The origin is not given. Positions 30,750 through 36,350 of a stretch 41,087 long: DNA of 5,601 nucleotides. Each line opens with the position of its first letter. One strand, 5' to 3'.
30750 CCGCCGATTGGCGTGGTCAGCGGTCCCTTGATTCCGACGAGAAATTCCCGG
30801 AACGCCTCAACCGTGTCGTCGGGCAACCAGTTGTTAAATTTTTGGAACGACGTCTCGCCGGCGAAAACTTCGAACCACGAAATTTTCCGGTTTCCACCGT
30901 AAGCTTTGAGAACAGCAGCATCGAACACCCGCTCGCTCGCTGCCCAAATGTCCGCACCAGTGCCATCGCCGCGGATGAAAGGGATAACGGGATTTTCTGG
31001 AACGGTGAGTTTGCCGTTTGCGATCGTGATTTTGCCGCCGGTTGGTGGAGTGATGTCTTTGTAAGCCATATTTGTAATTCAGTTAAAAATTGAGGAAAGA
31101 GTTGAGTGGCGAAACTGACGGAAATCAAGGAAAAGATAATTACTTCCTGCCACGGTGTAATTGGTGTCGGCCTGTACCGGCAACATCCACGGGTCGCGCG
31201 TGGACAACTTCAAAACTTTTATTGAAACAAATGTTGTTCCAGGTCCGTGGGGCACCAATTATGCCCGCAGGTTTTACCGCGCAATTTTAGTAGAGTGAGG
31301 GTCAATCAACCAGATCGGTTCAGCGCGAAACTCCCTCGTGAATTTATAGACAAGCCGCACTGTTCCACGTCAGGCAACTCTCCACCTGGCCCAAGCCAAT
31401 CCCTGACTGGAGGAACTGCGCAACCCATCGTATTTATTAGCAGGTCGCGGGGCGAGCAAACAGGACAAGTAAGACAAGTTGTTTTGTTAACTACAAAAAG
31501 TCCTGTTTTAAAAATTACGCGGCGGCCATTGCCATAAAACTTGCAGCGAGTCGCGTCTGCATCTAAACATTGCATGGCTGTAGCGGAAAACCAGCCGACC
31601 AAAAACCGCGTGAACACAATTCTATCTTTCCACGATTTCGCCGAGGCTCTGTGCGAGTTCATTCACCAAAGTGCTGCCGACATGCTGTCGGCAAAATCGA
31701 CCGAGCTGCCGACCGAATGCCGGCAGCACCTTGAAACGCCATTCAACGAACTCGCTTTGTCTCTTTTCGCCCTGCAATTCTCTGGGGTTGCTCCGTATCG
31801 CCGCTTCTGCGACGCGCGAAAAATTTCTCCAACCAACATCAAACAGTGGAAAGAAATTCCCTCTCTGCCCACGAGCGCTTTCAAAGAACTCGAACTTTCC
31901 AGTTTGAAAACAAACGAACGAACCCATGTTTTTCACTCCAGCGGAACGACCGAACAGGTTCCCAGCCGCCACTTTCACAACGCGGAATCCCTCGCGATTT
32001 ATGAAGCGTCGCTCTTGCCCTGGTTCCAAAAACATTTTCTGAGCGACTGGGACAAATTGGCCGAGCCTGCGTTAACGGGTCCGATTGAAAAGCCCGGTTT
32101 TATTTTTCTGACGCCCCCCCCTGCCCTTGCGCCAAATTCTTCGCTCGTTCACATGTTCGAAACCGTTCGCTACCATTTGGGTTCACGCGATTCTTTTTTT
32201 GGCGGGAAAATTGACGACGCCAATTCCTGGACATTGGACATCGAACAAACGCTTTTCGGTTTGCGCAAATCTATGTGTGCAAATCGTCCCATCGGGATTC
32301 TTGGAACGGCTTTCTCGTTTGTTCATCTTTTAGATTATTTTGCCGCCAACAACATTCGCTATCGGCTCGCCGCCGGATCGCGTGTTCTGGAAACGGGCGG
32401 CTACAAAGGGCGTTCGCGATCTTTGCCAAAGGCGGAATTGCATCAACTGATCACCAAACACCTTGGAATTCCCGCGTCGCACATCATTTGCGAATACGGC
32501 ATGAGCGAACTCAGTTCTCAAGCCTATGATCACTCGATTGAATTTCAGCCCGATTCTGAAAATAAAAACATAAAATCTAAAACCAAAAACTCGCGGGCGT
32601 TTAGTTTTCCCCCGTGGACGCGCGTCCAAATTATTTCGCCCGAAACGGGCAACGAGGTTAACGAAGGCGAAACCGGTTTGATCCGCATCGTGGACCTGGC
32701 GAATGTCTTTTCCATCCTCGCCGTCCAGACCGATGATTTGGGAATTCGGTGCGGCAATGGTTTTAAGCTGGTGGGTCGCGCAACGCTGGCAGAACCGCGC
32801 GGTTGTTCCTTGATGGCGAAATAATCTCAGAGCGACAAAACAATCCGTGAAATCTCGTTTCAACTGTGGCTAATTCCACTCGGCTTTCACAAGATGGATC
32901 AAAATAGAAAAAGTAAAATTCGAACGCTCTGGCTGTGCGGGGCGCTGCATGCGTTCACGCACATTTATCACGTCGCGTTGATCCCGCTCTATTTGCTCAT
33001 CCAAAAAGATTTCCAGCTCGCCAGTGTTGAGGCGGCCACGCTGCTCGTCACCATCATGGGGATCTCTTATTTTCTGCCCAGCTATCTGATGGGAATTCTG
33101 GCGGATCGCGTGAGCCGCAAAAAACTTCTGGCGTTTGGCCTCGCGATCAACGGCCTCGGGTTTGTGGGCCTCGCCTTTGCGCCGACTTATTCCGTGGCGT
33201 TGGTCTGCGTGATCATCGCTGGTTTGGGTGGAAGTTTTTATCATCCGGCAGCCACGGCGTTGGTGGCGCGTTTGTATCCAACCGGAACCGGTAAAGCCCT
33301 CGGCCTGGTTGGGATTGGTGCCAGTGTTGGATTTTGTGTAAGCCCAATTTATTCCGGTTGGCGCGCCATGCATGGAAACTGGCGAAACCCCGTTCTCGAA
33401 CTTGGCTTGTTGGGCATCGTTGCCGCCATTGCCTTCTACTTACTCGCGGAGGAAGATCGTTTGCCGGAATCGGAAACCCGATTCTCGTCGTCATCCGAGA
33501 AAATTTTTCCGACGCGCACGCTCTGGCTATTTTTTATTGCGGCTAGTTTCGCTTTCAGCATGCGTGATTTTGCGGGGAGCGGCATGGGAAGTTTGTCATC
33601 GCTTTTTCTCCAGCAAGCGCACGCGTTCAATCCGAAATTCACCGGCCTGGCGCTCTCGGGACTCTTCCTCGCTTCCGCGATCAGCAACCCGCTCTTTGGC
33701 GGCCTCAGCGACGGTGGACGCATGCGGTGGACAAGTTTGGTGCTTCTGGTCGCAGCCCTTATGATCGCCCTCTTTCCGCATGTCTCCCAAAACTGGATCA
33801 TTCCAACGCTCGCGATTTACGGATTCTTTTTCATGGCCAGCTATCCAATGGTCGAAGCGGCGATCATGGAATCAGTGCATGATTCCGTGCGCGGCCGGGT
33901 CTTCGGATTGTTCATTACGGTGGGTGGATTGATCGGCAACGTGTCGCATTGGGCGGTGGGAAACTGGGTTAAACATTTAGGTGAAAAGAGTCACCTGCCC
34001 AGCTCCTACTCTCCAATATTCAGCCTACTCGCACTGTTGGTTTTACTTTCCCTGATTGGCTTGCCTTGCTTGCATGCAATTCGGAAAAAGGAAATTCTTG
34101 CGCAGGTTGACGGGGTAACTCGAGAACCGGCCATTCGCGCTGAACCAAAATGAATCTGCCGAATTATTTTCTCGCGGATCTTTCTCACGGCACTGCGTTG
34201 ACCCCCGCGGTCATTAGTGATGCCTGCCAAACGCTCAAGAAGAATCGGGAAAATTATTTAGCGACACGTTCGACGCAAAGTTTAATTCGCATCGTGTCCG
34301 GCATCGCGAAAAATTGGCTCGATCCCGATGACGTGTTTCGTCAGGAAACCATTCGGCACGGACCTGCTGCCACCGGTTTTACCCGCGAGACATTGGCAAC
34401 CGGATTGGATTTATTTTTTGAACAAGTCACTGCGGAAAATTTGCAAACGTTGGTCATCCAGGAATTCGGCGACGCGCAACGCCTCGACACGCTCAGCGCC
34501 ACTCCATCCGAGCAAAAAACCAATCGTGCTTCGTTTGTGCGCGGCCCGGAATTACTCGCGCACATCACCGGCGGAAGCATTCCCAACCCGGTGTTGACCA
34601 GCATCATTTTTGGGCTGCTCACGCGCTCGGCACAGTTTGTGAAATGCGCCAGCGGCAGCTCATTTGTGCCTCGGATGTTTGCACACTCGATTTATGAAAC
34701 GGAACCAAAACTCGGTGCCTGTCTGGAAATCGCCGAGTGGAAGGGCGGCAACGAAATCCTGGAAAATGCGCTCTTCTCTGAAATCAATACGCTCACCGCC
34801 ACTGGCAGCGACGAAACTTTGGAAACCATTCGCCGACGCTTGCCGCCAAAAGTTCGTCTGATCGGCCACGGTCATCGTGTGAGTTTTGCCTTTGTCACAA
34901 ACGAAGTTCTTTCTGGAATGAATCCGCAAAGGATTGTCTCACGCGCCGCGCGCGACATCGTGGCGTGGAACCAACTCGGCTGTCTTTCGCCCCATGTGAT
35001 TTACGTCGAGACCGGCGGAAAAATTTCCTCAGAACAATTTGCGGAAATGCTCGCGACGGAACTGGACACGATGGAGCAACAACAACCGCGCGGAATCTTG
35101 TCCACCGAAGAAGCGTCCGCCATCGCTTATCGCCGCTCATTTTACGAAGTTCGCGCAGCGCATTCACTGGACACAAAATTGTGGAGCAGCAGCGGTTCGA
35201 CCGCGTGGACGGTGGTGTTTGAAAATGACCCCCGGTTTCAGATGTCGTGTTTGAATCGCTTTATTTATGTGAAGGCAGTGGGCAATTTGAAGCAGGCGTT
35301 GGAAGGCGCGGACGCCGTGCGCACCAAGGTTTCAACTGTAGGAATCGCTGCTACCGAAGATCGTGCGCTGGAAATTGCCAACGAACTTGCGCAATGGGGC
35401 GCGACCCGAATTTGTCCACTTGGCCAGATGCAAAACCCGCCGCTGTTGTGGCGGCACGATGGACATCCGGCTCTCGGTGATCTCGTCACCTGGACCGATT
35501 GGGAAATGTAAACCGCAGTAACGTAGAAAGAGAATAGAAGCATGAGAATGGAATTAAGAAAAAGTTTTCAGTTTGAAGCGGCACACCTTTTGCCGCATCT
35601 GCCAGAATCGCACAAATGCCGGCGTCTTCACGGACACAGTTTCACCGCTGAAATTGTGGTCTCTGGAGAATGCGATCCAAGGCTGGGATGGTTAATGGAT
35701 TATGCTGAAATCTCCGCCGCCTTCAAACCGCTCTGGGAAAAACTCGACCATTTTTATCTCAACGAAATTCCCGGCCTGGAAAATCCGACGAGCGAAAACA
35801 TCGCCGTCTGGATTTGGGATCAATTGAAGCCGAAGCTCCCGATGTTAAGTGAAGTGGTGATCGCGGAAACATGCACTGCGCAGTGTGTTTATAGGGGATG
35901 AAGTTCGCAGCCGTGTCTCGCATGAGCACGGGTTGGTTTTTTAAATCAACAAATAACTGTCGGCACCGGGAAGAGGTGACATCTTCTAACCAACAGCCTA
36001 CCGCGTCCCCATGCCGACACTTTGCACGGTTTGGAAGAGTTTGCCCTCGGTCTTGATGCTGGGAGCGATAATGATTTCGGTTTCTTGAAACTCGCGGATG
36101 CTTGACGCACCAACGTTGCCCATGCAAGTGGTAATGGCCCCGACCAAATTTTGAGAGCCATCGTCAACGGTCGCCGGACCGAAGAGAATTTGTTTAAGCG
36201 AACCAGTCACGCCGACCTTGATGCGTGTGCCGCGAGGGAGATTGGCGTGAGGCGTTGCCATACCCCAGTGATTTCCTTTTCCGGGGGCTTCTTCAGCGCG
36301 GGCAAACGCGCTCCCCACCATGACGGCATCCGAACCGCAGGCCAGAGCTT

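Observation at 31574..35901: Non-luminous LuxE - MFS - LuxC cassette with a T-fold pterin enzyme: candidate transporter-coupled carboxylate-to-aldehyde system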

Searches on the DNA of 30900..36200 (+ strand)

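Call 41: search_rna_families(source=window, start=30900, end=36200, threshold=evalue, max_evalue=5, show_alignments=3)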
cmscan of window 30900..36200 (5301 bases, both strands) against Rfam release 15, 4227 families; matches with E-value up to 5: 4.
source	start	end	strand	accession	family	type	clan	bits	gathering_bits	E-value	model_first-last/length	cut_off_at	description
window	31657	31737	-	RF01007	mir-624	Gene; miRNA;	-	26.1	100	0.055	1-86/86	no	mir-624 microRNA precursor family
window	31665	31735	-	RF04002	MIR6143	Gene; miRNA;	-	25.3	75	0.14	1-89/89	no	MIR6143 microRNA precursor family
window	34104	34206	+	RF03559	mir-8303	Gene; miRNA;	-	18.9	90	3.2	1-58/58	no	mir-8303 microRNA precursor family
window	34586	34699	+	RF01210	snoU13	Gene; snRNA; snoRNA; CD-box;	CL00081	18.4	46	1.6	1-104/104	no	Small nucleolar RNA U13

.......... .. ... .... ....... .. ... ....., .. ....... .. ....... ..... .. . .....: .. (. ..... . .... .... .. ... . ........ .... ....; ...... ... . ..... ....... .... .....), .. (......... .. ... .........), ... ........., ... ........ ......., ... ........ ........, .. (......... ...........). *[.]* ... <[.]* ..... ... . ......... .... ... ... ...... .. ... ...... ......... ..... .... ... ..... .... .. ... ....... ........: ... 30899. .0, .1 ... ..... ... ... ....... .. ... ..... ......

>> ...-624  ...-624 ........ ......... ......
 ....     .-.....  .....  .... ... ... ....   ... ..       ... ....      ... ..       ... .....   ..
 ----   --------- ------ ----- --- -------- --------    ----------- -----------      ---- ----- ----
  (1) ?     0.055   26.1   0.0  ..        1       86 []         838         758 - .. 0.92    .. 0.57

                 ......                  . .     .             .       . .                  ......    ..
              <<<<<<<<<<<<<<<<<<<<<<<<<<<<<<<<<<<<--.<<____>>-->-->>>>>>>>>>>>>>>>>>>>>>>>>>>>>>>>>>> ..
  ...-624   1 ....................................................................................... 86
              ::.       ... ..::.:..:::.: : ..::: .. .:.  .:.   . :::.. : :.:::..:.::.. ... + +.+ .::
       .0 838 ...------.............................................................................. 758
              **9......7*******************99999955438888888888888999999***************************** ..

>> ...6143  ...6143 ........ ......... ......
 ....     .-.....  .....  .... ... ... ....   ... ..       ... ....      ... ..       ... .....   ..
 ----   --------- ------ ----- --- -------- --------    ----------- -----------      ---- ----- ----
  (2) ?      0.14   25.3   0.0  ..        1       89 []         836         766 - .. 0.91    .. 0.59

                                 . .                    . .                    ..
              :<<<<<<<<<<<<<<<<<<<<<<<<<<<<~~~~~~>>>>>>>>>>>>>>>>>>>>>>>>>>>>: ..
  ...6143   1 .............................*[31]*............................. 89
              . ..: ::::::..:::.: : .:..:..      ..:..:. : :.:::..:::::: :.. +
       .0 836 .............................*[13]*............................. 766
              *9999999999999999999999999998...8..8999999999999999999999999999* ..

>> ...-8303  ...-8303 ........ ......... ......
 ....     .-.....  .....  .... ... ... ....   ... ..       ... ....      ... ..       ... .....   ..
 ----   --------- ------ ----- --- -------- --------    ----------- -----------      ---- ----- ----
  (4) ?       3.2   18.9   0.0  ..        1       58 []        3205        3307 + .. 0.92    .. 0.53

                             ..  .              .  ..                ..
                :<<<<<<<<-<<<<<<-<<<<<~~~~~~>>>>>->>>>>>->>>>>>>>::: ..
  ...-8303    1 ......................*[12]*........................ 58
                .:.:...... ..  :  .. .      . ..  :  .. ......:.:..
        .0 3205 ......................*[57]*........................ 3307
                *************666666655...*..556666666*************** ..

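Call 60: search_rna_families(sources=[L092, L093, L096, L099, L101, L102, L104, L108], threshold=gathering)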
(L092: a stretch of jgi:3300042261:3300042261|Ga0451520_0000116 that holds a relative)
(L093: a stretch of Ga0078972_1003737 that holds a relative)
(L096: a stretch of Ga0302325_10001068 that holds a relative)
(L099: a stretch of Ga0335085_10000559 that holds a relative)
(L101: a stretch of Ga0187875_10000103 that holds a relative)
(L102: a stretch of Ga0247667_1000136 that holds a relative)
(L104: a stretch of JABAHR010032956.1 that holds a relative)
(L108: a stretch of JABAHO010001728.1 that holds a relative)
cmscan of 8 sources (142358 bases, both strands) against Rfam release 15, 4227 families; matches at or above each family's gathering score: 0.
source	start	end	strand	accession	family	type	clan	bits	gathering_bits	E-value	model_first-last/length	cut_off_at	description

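Call 78: search_rna_families(source=window, start=31545, end=31640, threshold=evalue, max_evalue=10, show_alignments=5)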
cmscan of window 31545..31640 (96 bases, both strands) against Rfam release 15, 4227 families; matches with E-value up to 10: 2.
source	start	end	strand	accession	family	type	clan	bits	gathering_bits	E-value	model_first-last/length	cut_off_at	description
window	31564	31635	+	RF02285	TtnuCD8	Gene; snRNA; snoRNA; CD-box;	-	13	70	8.5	1-59/59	no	Tetrahymena snoRNA TtnuCD8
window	31555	31576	+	RF02246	Six3os1_1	Gene; lncRNA;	-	8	50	6.7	65-87/87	no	Six3os1 conserved region 1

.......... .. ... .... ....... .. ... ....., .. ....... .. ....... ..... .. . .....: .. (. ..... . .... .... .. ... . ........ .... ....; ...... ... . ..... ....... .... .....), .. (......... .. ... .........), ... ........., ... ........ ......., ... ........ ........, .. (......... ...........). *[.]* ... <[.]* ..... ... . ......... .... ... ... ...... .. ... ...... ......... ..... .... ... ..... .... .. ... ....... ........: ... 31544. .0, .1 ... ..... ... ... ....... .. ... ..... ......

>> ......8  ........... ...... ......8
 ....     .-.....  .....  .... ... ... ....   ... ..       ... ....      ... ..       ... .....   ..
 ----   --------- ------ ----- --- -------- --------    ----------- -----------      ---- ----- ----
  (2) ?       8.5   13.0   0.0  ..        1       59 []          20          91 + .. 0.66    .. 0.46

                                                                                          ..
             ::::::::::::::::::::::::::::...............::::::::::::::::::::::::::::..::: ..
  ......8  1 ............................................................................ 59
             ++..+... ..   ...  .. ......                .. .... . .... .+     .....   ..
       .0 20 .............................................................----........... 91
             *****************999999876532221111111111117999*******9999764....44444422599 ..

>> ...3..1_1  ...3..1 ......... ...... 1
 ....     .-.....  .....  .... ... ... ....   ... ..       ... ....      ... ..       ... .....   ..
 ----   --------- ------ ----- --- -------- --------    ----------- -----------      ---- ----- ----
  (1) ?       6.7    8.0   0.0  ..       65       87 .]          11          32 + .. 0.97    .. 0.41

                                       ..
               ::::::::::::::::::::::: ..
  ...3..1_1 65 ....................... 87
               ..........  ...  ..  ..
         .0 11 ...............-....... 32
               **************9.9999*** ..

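Call 85: build_rna_model(alignment_id=A4, structure=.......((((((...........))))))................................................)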
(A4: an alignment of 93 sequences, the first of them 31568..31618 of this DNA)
Model R1 built from alignment A4 (93 sequences, 78 columns); structure: as given.
model positions 55; base pairs 6; branch points 0; effective number of sequences 71.6; information 1.011 bits per position. Calibrated on 0.2 Mb of random sequence (short: E-values are rough).
structure used (alignment columns):
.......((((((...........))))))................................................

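Call 86: search_with_rna_model(model_id=R1, sources=[window, L085, L086, L087, L088, L091, L092, L093, L094, L095, L096, L097, L098, L099, L100, L101, L102, L103, L104, L105, L106, L107, L108, L109, L110, L111, L112, L113, L115, L116, L117, L118, L119, L120, L121, L122, L123, L124, L125, L126, L127, L128, L129, L132, L133, L150, L155, L159, L163, L171, L173, L174, L175], max_evalue=1)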
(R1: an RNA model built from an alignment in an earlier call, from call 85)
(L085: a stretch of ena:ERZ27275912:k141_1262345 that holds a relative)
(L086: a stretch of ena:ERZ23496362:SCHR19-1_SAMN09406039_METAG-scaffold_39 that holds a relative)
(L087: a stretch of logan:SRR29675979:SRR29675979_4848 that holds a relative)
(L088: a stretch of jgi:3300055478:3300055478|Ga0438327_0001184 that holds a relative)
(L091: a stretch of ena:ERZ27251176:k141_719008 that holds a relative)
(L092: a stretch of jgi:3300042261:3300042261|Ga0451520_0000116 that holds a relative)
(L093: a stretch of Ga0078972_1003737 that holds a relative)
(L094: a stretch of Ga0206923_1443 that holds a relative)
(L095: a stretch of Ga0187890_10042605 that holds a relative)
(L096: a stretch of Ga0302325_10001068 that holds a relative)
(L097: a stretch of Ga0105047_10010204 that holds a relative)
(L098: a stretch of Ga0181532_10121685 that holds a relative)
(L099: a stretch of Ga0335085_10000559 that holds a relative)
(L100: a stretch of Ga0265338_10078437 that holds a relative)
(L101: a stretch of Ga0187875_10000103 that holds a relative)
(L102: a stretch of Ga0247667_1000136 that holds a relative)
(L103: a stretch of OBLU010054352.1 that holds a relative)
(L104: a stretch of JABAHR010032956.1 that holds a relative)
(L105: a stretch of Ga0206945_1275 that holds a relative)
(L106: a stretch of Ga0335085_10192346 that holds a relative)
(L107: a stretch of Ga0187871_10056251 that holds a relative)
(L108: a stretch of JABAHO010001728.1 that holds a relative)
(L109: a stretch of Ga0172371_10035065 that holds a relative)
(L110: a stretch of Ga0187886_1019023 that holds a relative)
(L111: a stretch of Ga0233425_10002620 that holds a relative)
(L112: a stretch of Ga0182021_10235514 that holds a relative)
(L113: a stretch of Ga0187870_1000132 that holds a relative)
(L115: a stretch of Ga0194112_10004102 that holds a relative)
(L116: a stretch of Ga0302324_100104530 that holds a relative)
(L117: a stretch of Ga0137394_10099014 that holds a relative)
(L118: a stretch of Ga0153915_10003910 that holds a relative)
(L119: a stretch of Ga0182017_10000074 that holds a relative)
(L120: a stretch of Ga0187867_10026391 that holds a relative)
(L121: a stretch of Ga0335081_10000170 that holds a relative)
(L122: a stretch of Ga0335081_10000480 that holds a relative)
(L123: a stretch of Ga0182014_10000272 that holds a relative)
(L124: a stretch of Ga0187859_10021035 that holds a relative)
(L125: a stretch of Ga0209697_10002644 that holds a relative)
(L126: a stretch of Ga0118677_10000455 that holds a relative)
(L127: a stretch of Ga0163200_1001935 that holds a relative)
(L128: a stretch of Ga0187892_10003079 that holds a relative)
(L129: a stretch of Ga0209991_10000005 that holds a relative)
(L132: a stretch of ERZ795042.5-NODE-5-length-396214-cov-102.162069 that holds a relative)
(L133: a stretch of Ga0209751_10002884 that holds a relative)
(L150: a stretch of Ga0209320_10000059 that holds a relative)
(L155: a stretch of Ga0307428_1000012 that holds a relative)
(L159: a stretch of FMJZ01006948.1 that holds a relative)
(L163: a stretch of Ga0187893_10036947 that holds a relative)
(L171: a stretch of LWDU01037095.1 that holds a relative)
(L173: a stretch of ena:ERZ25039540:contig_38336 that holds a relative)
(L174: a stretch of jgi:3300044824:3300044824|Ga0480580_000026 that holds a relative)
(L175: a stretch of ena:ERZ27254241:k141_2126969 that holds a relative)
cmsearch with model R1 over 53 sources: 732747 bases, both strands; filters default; matches with E-value up to 1: 26.
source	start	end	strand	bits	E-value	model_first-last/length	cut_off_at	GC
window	31568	31618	+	53.3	3.5e-15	1-55/55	no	0.53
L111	2933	2983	+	50.9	2.3e-14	1-55/55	no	0.59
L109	815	865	+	50.3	3.6e-14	1-55/55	no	0.61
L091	1402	1452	+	41.8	2.8e-11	1-55/55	no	0.51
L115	8991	9043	+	38.5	3.4e-10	1-55/55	no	0.58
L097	3895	3945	+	38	5.4e-10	1-55/55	no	0.55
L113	8714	8785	+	36.8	1.4e-09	1-55/55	no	0.5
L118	8495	8548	+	35.1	5e-09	1-55/55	no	0.46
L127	5561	5613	+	33.9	1.3e-08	1-55/55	no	0.51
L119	8866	8938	+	33.4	1.9e-08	1-55/55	no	0.52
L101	8847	8917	+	32.2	4.8e-08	1-55/55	no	0.48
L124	1329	1406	+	31.2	1.1e-07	1-55/55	no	0.47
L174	12552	12622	+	30.8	1.5e-07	1-55/55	no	0.45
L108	7570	7625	+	30.1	2.5e-07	1-55/55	no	0.46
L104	4734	4787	+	29.8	3e-07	1-55/55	no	0.52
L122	8536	8597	+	22.9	7.1e-05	1-55/55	no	0.5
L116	2318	2479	+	16.3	0.012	1-55/55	no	0.6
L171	4636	4691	+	15.7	0.018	1-55/55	no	0.59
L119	5520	5571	-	13.4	0.11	1-55/55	no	0.63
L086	8085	8132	+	13.3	0.12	1-55/55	no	0.46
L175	16855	16888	+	12.6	0.21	1-55/55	no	0.41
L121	8765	8836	+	12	0.33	1-55/55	no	0.51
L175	8596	8660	-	11.1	0.67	1-55/55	no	0.42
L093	4850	4891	+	10.7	0.9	1-55/55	no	0.67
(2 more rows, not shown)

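Call 103: search_rna_families(sources=[L180, L181, L182, L183], threshold=gathering, show_alignments=2)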
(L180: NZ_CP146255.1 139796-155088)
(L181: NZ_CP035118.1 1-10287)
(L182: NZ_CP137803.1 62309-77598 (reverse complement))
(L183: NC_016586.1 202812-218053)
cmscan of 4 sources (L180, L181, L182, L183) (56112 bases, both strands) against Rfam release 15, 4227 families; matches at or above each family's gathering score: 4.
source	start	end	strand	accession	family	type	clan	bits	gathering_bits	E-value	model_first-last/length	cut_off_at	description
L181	10035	10095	+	RF01691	Bacillus-plasmid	Gene; sRNA;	-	74.2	31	4.9e-15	1-61/61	no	Bacillus-plasmid RNA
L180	5589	5718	+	RF00059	TPP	Cis-reg; riboswitch;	-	71.7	54.3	3.5e-12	1-105/105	no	TPP riboswitch aptamer (THI element)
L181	1390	1497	+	RF00059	TPP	Cis-reg; riboswitch;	-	67.6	54.3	3.4e-11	1-105/105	no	TPP riboswitch aptamer (THI element)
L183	5472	5604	+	RF00059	TPP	Cis-reg; riboswitch;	-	59.6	54.3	3.2e-09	1-105/105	no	TPP riboswitch aptamer (THI element)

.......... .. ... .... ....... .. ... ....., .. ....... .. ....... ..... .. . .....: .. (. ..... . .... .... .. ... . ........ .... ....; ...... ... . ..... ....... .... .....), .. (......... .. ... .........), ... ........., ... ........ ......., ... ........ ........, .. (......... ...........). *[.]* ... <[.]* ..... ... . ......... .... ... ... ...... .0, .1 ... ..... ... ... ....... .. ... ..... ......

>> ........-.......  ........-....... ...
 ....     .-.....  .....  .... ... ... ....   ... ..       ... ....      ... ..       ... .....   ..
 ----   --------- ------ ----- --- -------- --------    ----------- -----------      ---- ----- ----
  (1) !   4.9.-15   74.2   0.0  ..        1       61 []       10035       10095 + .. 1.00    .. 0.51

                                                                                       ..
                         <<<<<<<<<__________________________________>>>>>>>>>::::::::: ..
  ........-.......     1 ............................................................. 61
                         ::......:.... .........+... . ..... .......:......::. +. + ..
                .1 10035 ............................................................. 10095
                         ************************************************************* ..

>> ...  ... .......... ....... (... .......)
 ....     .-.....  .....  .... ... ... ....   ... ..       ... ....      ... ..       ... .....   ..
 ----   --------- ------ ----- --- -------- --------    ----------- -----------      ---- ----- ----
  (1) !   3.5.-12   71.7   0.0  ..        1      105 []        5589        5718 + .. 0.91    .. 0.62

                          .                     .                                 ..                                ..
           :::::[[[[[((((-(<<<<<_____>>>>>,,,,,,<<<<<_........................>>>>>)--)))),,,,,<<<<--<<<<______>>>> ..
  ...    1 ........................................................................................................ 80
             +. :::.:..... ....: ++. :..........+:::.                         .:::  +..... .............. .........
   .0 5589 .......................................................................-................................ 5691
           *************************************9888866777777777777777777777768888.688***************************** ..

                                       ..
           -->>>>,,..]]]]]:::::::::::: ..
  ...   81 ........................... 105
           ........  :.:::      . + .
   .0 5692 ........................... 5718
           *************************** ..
